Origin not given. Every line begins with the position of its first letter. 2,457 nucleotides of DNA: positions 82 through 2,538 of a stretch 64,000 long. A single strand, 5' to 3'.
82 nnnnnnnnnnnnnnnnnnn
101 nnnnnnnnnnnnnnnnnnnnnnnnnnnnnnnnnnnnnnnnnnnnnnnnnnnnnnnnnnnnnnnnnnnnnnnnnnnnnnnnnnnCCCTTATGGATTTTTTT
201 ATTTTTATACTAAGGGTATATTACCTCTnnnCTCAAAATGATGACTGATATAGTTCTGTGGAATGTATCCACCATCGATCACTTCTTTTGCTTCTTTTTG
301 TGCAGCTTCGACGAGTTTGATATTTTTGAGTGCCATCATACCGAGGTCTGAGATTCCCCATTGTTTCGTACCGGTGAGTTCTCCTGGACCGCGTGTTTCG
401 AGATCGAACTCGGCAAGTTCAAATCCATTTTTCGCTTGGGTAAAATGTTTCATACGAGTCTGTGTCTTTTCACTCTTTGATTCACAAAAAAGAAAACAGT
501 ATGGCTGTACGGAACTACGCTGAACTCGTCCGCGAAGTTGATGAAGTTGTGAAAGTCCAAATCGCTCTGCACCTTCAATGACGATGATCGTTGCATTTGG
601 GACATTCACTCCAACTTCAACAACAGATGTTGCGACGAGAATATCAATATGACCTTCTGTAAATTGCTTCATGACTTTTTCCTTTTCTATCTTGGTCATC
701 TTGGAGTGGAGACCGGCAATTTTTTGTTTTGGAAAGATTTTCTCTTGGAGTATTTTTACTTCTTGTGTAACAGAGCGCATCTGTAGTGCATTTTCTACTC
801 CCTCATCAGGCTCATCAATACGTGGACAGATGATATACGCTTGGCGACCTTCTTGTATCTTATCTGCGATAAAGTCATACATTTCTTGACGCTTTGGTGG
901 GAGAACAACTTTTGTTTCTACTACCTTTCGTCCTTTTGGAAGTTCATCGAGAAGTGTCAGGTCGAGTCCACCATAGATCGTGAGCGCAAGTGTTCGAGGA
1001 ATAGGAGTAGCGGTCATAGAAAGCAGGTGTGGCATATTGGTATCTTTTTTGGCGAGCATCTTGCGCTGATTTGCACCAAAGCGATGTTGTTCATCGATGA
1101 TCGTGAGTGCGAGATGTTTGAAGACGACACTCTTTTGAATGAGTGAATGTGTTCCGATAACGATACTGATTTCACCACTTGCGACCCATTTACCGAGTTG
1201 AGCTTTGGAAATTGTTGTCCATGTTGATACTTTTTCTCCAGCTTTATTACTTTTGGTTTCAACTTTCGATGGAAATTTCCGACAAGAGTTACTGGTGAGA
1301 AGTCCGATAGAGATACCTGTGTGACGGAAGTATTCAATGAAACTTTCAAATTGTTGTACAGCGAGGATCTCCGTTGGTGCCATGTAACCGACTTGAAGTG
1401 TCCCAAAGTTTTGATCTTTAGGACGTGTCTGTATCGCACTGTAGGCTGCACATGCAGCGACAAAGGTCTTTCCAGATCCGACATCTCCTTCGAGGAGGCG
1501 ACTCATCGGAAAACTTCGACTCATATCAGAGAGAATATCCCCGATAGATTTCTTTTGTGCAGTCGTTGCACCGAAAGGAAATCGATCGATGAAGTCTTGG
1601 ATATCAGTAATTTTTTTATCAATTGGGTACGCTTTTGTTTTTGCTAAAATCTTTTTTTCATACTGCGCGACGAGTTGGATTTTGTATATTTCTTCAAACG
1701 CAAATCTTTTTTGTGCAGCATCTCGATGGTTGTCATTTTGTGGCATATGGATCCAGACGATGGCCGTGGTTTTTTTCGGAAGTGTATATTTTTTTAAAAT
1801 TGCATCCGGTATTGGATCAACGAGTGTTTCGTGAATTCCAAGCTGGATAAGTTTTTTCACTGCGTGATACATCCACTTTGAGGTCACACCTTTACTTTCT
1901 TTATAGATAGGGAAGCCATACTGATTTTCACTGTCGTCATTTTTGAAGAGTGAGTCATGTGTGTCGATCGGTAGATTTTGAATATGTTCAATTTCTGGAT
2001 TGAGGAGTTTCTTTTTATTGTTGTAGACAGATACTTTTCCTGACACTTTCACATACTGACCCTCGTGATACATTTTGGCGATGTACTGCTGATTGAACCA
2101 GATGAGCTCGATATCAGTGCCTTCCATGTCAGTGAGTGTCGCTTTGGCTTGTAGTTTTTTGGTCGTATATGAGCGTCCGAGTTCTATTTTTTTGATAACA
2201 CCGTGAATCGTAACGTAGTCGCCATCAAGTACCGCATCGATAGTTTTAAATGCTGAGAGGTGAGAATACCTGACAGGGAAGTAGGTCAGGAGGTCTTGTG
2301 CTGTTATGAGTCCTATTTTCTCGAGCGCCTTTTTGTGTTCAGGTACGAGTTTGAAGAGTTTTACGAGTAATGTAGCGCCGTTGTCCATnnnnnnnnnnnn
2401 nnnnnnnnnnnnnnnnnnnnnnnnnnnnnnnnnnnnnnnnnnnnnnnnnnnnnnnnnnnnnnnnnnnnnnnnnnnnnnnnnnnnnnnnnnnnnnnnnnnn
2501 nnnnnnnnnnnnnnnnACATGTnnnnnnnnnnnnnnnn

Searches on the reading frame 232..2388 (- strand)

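Call 38: search_protein_families(library=pfam, proteins=[window:232-2388:-], max_evalue=0.001)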
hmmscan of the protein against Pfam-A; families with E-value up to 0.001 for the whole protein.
window:232-2388:- (719 aa): 7 families
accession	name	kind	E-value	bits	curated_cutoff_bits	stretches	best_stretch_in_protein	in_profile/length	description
PF00270.35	DEAD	-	1e-18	68.1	26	1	276-467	2-164/167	DEAD/DEAH box helicase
PF00271.37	Helicase_C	-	2.6e-18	66.7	23.5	1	502-625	5-109/110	Helicase conserved C-terminal domain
PF17191.10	RecG_wedge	-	5.8e-14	52.4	23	1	15-179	8-157/162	RecG wedge domain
PF04851.21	ResIII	-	2.6e-10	40.9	22.5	1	296-462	25-162/164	Type III restriction enzyme, res subunit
PF01336.31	tRNA_anti-codon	-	1.6e-08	34.8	27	1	59-135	1-74/75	OB-fold nucleic acid binding domain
PF19833.4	RecG_dom3_C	-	1.8e-08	34.7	26.8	1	654-705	3-56/87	ATP-dependent DNA helicase RecG, domain 3, C-terminal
PF22590.2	Cas3-like_C_2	-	2e-05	25.2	27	1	543-625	18-104/106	CRISPR-associated nuclease/helicase Cas3, C-terminal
